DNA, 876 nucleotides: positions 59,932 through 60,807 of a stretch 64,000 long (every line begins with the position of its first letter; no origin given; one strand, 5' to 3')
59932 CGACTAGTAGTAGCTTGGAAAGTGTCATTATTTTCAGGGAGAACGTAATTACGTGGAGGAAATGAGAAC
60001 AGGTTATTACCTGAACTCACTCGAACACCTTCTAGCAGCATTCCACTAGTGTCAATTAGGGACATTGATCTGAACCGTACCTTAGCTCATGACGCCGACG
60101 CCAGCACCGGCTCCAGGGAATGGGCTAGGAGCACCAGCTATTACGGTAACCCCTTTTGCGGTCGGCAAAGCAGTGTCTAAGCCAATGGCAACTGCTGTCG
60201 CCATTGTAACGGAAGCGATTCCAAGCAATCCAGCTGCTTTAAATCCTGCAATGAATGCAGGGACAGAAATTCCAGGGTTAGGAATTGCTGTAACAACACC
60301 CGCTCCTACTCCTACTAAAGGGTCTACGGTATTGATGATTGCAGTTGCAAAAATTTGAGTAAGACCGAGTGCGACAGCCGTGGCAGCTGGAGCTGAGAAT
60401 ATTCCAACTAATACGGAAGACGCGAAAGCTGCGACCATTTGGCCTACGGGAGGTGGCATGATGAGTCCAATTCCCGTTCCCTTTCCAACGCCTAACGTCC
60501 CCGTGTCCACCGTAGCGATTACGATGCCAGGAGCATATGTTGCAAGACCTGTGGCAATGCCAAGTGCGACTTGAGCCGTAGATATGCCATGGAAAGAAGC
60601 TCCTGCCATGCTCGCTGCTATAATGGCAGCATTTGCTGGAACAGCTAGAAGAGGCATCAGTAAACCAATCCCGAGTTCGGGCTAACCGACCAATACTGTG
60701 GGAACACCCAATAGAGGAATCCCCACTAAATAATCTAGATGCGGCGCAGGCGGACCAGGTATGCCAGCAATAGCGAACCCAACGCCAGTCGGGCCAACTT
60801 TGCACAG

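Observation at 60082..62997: gp5/gpV-like central spike followed by a 191-aa ultra-hydrophobic Ala/Gly-rich protein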

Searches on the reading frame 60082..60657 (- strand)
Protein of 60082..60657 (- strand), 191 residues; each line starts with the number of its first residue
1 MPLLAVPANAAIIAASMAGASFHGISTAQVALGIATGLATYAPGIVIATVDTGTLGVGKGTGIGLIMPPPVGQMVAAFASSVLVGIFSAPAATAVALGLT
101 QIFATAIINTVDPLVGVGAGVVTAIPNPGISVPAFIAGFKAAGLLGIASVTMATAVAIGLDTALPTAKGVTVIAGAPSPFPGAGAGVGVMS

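Call 4: search_protein_families(library=pfam, proteins=[window:60082-60657:-], max_evalue=1)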
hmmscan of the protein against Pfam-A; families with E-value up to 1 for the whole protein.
window:60082-60657:- (191 aa): 0 families

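Call 5: search_protein_families(library=phrogs, proteins=[window:60082-60657:-], max_evalue=0.1)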
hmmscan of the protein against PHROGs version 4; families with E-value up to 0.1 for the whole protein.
window:60082-60657:- (191 aa): 0 families

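Call 10: search_solved_structures(query=window:60082-60657:-, max_evalue=10, show_alignments=2)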
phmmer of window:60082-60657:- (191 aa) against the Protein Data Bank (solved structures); distinct sequences matched with E-value up to 10: 1.
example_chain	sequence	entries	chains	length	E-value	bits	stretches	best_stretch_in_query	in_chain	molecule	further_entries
4hdk_A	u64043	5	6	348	0.91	12.5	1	79-169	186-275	ArsA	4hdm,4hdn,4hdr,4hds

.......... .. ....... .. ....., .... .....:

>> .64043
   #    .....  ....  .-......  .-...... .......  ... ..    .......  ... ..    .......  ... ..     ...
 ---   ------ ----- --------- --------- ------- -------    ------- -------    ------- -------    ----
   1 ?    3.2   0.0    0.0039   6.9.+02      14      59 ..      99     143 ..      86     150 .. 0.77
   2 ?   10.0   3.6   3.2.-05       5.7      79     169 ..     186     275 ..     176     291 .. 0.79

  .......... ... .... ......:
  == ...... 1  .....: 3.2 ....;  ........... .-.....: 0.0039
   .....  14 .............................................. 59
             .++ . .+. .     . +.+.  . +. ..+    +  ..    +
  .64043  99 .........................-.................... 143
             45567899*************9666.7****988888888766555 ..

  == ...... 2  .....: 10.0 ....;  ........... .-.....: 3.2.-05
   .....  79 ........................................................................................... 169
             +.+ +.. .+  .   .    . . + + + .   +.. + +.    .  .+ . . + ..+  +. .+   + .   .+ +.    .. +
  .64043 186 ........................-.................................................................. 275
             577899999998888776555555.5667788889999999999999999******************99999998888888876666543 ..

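Call 13: find_homologous_proteins(query=window:60082-60657:-, max_evalue=0.001)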
Query window:60082-60657:- (191 aa): 25 proteins with E <= 0.001 among 6934 candidates.
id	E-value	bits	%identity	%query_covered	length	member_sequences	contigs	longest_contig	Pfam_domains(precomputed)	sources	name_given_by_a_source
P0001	1.3e-100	352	100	100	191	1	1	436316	-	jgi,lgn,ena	-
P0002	1.2e-84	300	82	100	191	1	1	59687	-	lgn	-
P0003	3.2e-62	227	65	100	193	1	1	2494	-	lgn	-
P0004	1.4e-55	206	66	98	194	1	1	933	-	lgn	-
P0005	6.0e-51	191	60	99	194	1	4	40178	-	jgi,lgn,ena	jgi:hypothetical protein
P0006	1.6e-39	153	51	95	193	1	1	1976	-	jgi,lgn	jgi:hypothetical protein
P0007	2.0e-39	153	54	100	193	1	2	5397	-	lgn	-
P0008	1.8e-29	121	47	94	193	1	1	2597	-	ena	-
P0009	6.1e-28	116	47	88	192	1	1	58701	-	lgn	-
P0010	2.4e-27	114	42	94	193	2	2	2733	-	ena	-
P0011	4.1e-27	113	44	98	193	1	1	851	-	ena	-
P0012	5.5e-22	96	40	94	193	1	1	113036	-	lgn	-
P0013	4.8e-21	93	47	66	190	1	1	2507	-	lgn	-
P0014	4.8e-20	90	36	94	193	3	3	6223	-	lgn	-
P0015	4.2e-19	87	39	97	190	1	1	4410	-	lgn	-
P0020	1.7e-14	72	33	86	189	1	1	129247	-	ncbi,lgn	-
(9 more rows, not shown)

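Call 21: find_encoding_contigs(protein=P0020, flank=8000, max_places=2)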
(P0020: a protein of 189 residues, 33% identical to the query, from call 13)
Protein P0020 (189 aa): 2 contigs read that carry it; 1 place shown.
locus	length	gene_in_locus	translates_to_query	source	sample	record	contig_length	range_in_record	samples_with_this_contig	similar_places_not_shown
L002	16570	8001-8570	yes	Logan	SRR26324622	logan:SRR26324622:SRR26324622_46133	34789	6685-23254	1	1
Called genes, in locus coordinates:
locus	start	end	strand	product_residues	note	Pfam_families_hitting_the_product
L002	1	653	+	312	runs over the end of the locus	-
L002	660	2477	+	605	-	-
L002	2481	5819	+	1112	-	-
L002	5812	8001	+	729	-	-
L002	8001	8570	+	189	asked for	-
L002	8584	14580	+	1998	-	-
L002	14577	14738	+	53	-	-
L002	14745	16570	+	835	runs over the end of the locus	-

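Call 24: predict_structure(alignment_id=A1)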
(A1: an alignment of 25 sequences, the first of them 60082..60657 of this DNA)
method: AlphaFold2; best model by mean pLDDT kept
length: 191 residues; sequences in the alignment: 25
mean_pLDDT: 89.3   pTM: 0.84
mean pLDDT of the five models: 89.3, 88.4, 87.3, 86.5, 82.7
residues with pLDDT >= 90: 104; 70-90: 85; 50-70: 2; < 50: 0
segments of 3 or more residues with pLDDT < 50: none
pLDDT, mean of each block of 10 residues (from residue 1): 88 92 89 94 91 89 82 83 83 90 91 90 92 95 90 92 90 88 89 80
secondary structure, 60 per line:
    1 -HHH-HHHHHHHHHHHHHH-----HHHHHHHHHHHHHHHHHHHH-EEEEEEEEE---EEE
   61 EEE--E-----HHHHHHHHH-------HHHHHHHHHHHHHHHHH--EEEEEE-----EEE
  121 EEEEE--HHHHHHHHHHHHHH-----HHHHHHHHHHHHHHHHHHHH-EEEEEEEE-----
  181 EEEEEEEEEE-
elements in order: H6-19 H25-44 E46-54 E58-63 H72-80 H88-104 E107-112 E118-125 H128-141 H147-166 E168-175 E181-190

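Call 36: search_solved_structures(query=A1, max_evalue=10, show_alignments=1)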
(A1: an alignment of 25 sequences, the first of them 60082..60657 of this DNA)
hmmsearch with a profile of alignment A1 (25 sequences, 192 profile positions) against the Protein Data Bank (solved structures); distinct sequences matched with E-value up to 10: 2.
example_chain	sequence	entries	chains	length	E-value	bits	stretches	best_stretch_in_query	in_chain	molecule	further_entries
3p56_A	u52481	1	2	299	1.2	12.1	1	10-62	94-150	Ribonuclease H2 subunit A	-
8zy5_A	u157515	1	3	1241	3.8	10.5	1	64-120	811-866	Spike glycoprotein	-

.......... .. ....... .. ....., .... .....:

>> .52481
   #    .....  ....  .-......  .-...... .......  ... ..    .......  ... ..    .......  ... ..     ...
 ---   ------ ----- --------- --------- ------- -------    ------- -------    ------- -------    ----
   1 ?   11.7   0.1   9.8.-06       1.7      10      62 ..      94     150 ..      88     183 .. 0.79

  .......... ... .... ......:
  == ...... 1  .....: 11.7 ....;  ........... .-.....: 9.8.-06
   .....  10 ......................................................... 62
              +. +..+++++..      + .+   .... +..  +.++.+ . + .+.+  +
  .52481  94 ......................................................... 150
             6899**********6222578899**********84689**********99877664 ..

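Call 41: search_protein_representatives(alignment_id=A1)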
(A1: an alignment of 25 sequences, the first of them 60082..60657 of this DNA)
Query: 25 sequences, 192 profile positions. Proteins with E-value up to 0.001 (for the whole library): 445; up to 1e-10: 241; up to 1e-30: 108. The best 150 are listed.
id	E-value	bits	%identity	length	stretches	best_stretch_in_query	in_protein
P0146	1.5e-58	214.2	-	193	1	1-191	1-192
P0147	1.2e-57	211.2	-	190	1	1-192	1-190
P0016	1.7e-56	207.5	-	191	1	1-192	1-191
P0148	1.2e-54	201.4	-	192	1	1-192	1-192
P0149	2.0e-54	200.7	-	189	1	1-192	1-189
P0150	2.1e-54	200.7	-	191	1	1-191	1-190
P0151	3.5e-54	199.9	-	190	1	1-192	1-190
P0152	4.2e-54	199.6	-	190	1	1-192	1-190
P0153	8.9e-54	198.6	-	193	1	1-191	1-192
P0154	1.5e-53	197.9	-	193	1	1-191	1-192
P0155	1.7e-53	197.7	-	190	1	1-192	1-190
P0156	1.9e-53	197.5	-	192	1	1-191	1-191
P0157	2.5e-53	197.1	-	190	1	1-192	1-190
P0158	2.8e-53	197.0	-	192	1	1-192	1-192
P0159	2.9e-53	196.9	-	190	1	1-192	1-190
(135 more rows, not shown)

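Call 42: list_cluster_members(proteins=[P0020, P0033, P0053, P0061, P0100, P0124, P0132, P0001, P0026])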
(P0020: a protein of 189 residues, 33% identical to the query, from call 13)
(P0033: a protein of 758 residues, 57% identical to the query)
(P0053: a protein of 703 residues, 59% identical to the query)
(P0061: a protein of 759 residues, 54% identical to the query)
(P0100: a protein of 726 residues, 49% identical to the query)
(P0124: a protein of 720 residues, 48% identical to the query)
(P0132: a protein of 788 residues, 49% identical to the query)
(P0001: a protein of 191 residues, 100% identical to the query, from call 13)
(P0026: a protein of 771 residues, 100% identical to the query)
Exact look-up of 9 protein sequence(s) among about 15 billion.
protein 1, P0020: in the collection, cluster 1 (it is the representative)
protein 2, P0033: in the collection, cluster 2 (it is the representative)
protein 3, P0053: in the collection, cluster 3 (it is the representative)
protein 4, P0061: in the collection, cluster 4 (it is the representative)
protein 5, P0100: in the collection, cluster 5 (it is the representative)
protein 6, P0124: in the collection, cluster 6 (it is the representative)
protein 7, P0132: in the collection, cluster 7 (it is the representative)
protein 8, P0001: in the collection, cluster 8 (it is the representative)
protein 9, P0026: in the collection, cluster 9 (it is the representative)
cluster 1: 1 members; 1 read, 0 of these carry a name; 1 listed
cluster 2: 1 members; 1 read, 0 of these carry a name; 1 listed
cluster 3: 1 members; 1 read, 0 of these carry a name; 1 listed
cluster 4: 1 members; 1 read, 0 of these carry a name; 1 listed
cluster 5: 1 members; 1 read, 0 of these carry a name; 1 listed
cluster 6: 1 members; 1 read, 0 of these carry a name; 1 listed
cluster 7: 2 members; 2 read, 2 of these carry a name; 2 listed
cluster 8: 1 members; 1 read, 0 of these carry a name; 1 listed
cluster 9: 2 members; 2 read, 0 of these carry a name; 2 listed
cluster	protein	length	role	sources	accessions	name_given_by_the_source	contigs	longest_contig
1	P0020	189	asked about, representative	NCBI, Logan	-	-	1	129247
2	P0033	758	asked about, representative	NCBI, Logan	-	-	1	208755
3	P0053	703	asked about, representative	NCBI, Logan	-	-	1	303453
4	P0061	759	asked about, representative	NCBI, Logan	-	-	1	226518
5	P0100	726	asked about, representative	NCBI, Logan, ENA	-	-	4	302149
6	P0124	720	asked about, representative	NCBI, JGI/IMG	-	-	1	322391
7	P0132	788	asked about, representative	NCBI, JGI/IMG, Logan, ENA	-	hypothetical protein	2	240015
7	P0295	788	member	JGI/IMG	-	hypothetical protein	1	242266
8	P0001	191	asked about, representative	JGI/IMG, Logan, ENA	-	-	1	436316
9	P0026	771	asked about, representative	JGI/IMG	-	-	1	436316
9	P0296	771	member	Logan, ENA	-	-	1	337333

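Call 43: find_related_loci(query=A1, collection=viral_contigs, flank=7000)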
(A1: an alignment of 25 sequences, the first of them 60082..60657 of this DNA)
Query A1 (191 aa) in viral_contigs; peptide patterns used: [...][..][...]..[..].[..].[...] (x = any residue, [..] = any of these).
98 stretches matched a pattern; 22 encode a relative of the query (tblastn E <= 1e-3); 22 distinct loci.
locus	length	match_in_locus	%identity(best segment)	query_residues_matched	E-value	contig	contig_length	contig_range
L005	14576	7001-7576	37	1-190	3e-25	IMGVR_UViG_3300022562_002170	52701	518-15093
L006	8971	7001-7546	43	12-191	5e-24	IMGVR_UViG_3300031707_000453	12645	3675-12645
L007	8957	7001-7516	40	20-190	9e-24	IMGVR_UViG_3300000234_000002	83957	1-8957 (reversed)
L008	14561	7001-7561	41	1-188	1e-23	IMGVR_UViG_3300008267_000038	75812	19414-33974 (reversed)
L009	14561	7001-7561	41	1-188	1e-23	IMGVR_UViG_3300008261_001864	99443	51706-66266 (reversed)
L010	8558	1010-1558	43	12-191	5e-20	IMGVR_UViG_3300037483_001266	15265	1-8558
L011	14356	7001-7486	37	29-191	3e-18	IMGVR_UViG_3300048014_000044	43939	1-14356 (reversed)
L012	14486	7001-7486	37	29-191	3e-18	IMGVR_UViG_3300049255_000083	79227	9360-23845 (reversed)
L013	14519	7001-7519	36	15-188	2e-16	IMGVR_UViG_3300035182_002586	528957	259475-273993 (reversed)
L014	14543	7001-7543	37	10-188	6e-14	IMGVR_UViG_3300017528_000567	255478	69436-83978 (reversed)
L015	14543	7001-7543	37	10-188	6e-14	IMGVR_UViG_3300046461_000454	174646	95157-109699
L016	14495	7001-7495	40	12-173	5e-14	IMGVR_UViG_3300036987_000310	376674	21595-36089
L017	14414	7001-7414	34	24-161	7e-13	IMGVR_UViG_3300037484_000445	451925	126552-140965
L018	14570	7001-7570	33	1-188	4e-13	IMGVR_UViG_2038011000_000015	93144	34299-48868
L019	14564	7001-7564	33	1-188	2e-12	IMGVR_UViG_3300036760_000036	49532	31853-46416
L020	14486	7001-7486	37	1-161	3e-12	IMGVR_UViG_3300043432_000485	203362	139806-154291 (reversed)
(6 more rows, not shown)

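Call 45: search_dna_similar(query=window:60082-60657:-, collection=phages, mode=protein, max_evalue=1)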
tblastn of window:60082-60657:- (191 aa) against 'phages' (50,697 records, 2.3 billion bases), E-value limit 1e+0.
No match.

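Call 47: fold_search(model_id=the predicted structure, library=viral)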
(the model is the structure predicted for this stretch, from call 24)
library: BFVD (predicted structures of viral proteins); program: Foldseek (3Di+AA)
matches with E <= 10: 161; with E <= 0.001: 1
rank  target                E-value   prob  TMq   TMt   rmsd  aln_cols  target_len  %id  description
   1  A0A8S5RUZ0            1.7e-04  1.00  0.39  0.36   9.3       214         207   21  (no name in the UniProt tables at hand)
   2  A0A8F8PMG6            5.9e-01  0.04  0.14  0.16  13.8       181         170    7  Uncharacterized protein [Clandestinovirus]
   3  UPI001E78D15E         6.9e-01  0.07  0.18  0.10  12.2       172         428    8  (no name look-up for this kind of identifier)
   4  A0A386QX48            1.1e+00  0.10  0.20  0.13  10.0       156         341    9  (no name in the UniProt tables at hand)
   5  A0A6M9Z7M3            1.2e+00  0.04  0.18  0.08  13.1       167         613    8  Calicivirus coat protein domain-containing protein [Picornavirales sp.]
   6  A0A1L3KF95            1.3e+00  0.04  0.20  0.12  13.3       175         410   11  (no name in the UniProt tables at hand)
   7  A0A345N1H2            1.4e+00  0.03  0.18  0.11  15.0       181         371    7  (no name in the UniProt tables at hand)
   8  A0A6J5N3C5            1.5e+00  0.04  0.17  0.07  12.8       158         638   10  Peptidase S74 domain-containing protein [uncultured Caudovirales phage]
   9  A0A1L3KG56            1.5e+00  0.04  0.16  0.11  11.7       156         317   12  (no name in the UniProt tables at hand)
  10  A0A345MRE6            1.6e+00  0.06  0.20  0.13  12.3       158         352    8  (no name in the UniProt tables at hand)
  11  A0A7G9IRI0            1.8e+00  0.03  0.16  0.14  16.0       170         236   14  Capsid protein [Maize chlorotic mottle virus]
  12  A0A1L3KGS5            1.8e+00  0.02  0.16  0.10  17.6       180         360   13  (no name in the UniProt tables at hand)
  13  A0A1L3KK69            1.9e+00  0.03  0.18  0.11  12.1       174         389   14  (no name in the UniProt tables at hand)
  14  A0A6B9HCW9            2.1e+00  0.05  0.18  0.10  10.8       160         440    8  Movement protein [Camellia japonica associated betaflexivirus 3]
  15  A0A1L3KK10            2.1e+00  0.03  0.16  0.11  14.9       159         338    9  (no name in the UniProt tables at hand)
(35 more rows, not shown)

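Call 79: search_protein_families(library=pfam, proteins=[L006:6022-6969:+, L013:6594-6962:+, L020:6510-7010:+], max_evalue=0.01)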
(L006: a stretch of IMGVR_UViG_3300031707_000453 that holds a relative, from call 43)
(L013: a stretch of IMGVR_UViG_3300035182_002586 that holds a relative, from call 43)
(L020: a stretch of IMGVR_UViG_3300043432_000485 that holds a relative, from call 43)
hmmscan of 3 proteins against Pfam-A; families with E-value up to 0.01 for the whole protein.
L006:6022-6969:+ (315 aa): 1 family
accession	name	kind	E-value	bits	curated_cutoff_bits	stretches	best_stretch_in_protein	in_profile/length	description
PF01541.30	GIY-YIG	-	4.4e-05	24.1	22.6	1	12-94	2-74/78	GIY-YIG catalytic domain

L013:6594-6962:+ (122 aa): 0 families

L020:6510-7010:+ (166 aa): 0 families
